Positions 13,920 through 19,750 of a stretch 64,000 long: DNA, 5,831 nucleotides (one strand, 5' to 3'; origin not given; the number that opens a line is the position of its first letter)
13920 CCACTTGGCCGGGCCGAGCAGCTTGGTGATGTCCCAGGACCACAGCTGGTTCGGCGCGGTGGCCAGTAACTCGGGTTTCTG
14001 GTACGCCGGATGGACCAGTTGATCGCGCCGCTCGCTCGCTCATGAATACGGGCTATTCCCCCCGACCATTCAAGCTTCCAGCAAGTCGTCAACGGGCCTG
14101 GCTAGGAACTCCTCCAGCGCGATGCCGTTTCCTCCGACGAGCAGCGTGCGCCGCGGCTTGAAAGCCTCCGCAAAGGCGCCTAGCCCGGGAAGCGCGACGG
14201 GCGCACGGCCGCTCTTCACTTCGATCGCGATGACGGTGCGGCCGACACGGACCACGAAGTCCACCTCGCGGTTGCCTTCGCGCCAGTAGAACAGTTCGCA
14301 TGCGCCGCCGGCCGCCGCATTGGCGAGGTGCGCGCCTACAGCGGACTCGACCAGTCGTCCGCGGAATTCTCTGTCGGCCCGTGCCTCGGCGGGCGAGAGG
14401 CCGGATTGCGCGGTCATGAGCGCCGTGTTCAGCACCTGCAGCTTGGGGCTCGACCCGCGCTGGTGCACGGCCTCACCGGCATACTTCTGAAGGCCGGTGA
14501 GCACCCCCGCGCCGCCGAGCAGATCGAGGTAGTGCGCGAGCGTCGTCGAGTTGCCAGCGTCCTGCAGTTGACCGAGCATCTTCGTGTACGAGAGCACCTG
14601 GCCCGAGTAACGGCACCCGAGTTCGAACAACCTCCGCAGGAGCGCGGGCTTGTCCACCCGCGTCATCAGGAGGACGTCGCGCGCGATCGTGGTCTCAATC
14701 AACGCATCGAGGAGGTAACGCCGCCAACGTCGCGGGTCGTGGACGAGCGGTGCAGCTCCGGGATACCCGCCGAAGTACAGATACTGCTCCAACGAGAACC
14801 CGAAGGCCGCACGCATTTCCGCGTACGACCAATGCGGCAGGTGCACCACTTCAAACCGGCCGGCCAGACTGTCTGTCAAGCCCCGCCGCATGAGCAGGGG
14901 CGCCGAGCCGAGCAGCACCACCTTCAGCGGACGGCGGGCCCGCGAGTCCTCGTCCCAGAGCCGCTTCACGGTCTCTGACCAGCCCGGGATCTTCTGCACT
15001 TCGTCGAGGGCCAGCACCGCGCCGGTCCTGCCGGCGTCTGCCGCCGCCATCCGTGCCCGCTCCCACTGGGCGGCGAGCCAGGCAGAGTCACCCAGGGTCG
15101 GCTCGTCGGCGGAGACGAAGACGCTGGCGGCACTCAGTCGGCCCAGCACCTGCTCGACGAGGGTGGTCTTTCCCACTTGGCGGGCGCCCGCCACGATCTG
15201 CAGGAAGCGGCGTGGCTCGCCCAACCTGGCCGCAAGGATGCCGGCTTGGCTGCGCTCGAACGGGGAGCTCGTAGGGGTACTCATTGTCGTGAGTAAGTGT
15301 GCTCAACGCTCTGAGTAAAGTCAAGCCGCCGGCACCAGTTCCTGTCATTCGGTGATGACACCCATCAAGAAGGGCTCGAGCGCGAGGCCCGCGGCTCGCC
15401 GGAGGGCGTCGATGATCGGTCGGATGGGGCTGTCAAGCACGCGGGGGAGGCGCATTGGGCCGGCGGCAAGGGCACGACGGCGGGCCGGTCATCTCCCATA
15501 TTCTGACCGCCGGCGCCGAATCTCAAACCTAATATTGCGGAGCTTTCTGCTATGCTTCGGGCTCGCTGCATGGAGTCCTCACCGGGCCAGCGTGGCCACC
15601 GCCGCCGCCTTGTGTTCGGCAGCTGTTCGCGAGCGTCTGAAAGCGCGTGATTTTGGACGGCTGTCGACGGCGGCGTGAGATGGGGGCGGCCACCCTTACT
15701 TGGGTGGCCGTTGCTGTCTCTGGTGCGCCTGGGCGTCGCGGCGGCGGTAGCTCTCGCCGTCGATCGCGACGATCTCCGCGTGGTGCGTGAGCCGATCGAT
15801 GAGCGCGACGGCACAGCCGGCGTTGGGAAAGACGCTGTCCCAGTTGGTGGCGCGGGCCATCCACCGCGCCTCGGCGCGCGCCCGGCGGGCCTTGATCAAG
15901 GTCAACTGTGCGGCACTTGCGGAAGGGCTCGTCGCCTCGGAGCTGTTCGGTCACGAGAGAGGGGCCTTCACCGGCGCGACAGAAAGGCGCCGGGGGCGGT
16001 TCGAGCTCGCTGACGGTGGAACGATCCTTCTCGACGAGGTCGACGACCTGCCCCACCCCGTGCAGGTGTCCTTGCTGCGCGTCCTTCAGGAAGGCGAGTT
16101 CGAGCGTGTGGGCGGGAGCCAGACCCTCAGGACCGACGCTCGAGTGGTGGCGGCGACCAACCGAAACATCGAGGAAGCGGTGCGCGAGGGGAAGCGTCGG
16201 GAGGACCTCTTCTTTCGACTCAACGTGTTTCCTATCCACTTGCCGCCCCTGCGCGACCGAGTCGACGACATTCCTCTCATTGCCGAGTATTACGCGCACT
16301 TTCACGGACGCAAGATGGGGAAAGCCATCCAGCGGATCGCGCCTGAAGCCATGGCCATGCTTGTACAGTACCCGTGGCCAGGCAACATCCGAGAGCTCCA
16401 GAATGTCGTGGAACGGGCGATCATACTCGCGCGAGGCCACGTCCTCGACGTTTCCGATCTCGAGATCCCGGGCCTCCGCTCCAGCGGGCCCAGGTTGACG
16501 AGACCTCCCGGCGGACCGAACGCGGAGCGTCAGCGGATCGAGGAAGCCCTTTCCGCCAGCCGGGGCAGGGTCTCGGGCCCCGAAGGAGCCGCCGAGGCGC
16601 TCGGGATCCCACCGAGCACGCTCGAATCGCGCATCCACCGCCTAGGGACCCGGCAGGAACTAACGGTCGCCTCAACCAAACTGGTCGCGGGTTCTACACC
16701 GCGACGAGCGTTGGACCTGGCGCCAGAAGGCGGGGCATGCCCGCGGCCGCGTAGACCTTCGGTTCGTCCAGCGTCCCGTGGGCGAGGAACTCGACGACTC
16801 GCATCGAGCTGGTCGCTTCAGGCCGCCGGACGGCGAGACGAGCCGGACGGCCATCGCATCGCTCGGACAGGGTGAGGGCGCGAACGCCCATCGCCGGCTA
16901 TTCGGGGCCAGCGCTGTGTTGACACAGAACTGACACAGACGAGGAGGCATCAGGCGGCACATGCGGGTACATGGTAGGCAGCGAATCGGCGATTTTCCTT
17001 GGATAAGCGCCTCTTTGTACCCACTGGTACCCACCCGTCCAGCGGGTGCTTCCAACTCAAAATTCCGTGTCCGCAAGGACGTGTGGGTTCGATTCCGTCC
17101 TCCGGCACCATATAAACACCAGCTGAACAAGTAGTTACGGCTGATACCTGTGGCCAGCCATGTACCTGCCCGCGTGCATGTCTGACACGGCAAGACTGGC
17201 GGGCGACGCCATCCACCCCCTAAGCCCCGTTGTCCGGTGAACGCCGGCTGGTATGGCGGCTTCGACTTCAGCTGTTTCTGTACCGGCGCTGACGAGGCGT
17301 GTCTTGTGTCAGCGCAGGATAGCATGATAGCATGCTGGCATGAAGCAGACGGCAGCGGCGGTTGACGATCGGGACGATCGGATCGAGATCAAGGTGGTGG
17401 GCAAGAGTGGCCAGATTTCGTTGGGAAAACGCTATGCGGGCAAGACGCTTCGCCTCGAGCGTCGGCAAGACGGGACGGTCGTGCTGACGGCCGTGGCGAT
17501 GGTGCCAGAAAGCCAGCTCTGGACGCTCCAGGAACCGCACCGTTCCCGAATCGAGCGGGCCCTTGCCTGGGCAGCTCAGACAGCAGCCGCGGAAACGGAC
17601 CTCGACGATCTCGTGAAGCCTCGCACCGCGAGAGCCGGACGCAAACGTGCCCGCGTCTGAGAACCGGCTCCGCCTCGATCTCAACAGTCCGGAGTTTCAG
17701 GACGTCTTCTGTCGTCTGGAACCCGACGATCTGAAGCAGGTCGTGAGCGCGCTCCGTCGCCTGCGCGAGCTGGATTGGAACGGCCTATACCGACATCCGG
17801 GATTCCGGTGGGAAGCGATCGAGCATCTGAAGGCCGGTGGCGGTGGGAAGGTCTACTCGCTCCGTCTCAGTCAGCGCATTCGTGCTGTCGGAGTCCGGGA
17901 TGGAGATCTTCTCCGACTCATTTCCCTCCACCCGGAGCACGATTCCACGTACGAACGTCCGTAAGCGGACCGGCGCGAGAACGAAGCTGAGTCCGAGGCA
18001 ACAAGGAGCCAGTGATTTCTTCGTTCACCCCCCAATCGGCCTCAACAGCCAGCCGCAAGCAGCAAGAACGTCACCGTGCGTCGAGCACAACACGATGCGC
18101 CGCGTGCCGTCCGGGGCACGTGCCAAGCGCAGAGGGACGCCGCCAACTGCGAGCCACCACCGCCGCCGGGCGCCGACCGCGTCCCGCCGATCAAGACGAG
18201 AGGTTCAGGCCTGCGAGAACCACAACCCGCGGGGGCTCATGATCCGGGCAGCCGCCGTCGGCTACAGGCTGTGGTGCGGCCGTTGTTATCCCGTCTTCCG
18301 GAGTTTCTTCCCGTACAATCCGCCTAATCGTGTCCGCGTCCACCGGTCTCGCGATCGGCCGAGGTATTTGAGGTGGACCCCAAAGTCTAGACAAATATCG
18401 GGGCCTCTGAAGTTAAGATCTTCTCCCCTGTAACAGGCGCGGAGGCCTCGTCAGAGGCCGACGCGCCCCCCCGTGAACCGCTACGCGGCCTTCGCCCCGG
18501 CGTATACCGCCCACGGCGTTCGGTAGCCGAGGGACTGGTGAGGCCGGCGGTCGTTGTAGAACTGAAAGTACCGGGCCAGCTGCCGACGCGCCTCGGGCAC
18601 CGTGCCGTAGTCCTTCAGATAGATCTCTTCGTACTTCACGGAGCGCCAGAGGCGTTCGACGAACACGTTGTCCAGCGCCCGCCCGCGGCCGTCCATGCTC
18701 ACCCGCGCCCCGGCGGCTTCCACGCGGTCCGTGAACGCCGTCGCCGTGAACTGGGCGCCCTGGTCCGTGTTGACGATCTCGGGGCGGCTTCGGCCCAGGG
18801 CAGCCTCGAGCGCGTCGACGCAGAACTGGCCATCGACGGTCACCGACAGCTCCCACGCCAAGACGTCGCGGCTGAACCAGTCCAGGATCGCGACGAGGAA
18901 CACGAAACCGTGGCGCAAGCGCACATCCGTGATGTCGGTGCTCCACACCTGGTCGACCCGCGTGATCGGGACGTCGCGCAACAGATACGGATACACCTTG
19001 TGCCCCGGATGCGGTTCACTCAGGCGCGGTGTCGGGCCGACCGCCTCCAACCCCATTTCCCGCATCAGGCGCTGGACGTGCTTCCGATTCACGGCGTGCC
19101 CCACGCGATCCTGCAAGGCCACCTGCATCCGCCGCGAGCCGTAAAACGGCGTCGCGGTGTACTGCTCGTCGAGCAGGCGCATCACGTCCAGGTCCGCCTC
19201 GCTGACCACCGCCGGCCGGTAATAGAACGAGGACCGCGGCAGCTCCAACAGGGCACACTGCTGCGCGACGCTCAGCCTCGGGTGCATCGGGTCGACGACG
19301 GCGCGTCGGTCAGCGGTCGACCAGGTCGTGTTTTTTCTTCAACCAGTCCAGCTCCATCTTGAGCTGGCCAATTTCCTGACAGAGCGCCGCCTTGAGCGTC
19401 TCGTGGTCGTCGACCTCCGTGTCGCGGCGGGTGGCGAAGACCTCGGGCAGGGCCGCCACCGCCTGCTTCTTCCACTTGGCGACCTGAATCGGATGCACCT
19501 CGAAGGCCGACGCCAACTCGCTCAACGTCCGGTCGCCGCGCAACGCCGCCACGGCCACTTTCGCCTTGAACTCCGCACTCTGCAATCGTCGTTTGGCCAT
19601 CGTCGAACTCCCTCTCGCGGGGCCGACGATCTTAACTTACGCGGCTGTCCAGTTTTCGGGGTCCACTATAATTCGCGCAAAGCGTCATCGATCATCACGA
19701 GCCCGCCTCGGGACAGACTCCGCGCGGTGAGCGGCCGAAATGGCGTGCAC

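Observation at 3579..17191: tRNA-Leu(CAA)-anchored 13.5-kb island bounded by a 137-bp direct repeat, with a dead integrase and candidate arm-type sites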

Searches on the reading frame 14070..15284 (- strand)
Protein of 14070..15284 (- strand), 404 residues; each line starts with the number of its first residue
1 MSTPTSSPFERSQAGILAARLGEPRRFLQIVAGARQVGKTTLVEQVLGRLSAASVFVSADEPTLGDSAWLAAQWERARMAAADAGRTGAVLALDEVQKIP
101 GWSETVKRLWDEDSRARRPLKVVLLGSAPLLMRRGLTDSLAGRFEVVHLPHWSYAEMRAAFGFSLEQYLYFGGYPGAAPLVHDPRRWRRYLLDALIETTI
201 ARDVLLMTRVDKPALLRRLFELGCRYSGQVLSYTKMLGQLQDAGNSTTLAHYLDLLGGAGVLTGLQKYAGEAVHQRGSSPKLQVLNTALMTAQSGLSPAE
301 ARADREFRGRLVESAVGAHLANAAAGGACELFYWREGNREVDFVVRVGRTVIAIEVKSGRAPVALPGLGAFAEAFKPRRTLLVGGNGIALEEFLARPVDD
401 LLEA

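Call 10: search_protein_families(library=pfam, proteins=[window:14070-15284:-], max_evalue=0.01)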
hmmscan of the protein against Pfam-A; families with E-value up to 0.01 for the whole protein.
window:14070-15284:- (404 aa): 5 families
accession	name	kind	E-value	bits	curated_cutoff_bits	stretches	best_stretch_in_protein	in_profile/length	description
PF13635.12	DUF4143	-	4.8e-26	91.8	28.1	1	202-359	2-160/160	Domain of unknown function (DUF4143)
PF13173.12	AAA_14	-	7.1e-23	81.5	27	1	29-157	5-128/129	AAA domain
PF13401.12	AAA_22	-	0.00021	22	27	0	30-128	9-124/130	AAA domain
PF00004.35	AAA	-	0.0031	18.4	21.2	1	31-103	3-73/131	ATPase family associated with various cellular activities (AAA)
PF13191.12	AAA_16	-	0.0064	17.4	32.6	0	29-73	27-73/167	AAA ATPase domain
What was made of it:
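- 14070..15284 (-): AAA_14/DUF4143 ATPase. Pfam (call 10).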

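Call 30: find_encoding_contigs(protein=window:14070-15284:-, flank=10000, max_places=6)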
Protein window:14070-15284:- (404 aa): 1 contig read that carries it; 1 place shown.
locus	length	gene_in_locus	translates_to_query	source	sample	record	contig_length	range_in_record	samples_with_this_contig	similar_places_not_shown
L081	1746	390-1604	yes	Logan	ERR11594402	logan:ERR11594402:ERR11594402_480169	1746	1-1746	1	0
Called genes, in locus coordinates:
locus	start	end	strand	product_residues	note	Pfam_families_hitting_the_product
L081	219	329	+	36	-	-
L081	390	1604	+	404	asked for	PF13173:AAA_14, PF13635:DUF4143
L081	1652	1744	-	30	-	?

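Call 64: search_protein_families(library=ncbifam, proteins=[window:14070-15284:-], max_evalue=0.01)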
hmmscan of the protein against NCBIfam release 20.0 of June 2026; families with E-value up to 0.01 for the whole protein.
window:14070-15284:- (404 aa): 0 families

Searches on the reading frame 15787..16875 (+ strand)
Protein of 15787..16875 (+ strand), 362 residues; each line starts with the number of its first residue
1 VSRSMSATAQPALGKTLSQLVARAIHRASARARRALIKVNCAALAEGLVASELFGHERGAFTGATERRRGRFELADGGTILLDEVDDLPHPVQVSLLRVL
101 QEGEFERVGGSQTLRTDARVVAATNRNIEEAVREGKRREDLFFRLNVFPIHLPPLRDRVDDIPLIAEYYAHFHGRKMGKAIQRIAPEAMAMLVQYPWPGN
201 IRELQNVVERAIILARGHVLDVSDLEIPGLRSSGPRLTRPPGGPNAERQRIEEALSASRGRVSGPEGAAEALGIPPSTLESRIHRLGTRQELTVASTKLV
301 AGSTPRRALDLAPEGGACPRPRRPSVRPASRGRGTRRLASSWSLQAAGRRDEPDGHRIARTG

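Call 10: search_protein_families(library=pfam, proteins=[window:15787-16875:+], max_evalue=0.01)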
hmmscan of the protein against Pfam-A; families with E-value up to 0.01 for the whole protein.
window:15787-16875:+ (362 aa): 6 families
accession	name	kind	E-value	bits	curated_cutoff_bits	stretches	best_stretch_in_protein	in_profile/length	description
PF00158.32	Sigma54_activat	-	8.1e-54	182.2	20.2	1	19-151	36-168/168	Sigma-54 interaction domain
PF25601.1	AAA_lid_14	-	3.8e-24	84.8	27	1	156-226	1-71/87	AAA+ ATPase lid domain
PF14532.12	Sigma54_activ_2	-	4.2e-08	34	25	1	72-155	65-138/138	Sigma-54 interaction domain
PF02954.25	HTH_8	-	5.2e-05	23.3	22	1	246-284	5-40/42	Bacterial regulatory protein, Fis family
PF07724.20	AAA_2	-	0.00039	20.9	27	1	11-134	12-133/166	AAA domain (Cdc48 subfamily)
PF07728.20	AAA_5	-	0.0017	18.8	22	1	43-127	32-124/139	AAA domain (dynein-related subfamily)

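Call 64: search_protein_families(library=ncbifam, proteins=[window:15787-16875:+], max_evalue=0.01)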
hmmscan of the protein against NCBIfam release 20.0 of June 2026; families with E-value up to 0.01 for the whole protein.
window:15787-16875:+ (362 aa): 25 families
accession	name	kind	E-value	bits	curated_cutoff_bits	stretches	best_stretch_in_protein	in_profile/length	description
NF011958.0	PRK15429.1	equivalog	9.4e-90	302.1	830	1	17-291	414-689/692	formate hydrogenlyase transcriptional activator FlhA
TIGR01817.1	nifA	equivalog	5.9e-89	299.2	528.85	1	19-244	233-454/534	nif-specific transcriptional activator NifA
NF008469.0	PRK11361.1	equivalog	1.2e-83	281.4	714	1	18-226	179-387/461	acetoacetate metabolism transcriptional regulator AtoC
NF003451.0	PRK05022.1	equivalog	1.2e-82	278.3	476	1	19-219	227-427/512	nitric oxide reductase transcriptional regulator NorR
TIGR01818.1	ntrC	equivalog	3.7e-80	270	558.6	1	18-226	170-378/463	nitrogen regulation protein NR(I)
TIGR02915.1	PEP_resp_reg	equivalog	2.9e-76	257.1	502.6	1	18-287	175-443/445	PEP-CTERM-box response regulator transcription factor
NF038308.1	RNA_repair_RtcR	equivalog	6.5e-76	256.3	650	1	20-226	219-433/530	RNA repair transcriptional activator RtcR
TIGR02974.1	phageshock_pspF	equivalog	3.5e-73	246.7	443.55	1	19-228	36-246/336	phage shock protein operon transcriptional activator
NF041552.1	TF_PrdR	equivalog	4e-73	246.7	795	1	20-283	305-573/577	sigma-54 dependent transcriptional regulator PrdR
NF050807.1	TransRegFlbDCaul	equivalog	8.9e-73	245.7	750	1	19-231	155-367/454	sigma-54-dependent transcriptional regulator FlbD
NF007689.0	PRK10365.1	equivalog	1.2e-71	241.8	760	1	17-228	174-383/441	sigma-54-dependent response regulator transcription factor ZraR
NF041906.1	V4R_TF_MobR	exception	4.7e-71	239.9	999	1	20-216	270-466/544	phenol degradation transcriptional regulator MobR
NF008176.1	PRK10923.1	equivalog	3.3e-68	230.4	620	1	16-225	172-381/469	nitrogen regulation protein NR(I)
NF041946.1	LuxO_transreg_Vib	equivalog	3.7e-65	220.5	800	1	19-222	170-373/463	quorum-sensing sigma-54 dependent transcriptional regulator LuxO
TIGR02329.1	propionate_PrpR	equivalog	5.9e-62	210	499.2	1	18-281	248-522/526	propionate catabolism operon regulatory protein PrpR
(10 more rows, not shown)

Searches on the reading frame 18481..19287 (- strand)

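Call 11: search_protein_families(library=pfam, proteins=[window:18481-19287:-], max_evalue=0.01)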
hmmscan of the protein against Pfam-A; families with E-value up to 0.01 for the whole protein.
window:18481-19287:- (268 aa): 5 families
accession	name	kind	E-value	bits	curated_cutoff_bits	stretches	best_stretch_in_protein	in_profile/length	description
PF13683.12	rve_3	-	9.5e-18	64.2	26.5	1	193-258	2-67/67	Integrase core domain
PF00665.32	rve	-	2.9e-17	63.2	32.6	1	109-203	2-101/102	Integrase core domain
PF13276.12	HTH_21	-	1.7e-13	51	28.1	1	33-83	4-55/60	HTH-like domain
PF13333.12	rve_2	-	0.0023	18.5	22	1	213-258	3-48/56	Integrase core domain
PF24764.1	rva_4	-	0.007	16.5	26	0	112-218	8-113/194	Integrase core domain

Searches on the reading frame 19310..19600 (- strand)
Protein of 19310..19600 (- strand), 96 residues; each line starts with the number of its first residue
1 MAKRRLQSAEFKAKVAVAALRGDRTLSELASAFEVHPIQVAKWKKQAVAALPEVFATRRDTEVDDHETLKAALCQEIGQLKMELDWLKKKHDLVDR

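Call 11: search_protein_families(library=pfam, proteins=[window:19310-19600:-], max_evalue=0.01)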
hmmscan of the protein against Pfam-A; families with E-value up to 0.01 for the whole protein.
window:19310-19600:- (96 aa): 2 families
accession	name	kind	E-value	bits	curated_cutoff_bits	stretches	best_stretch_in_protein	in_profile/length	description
PF01527.26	HTH_Tnp_1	-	3.7e-06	27.5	24.1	1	1-50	1-49/75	Transposase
PF13518.12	HTH_28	-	0.00092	19.7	25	1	11-46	1-35/52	Helix-turn-helix domain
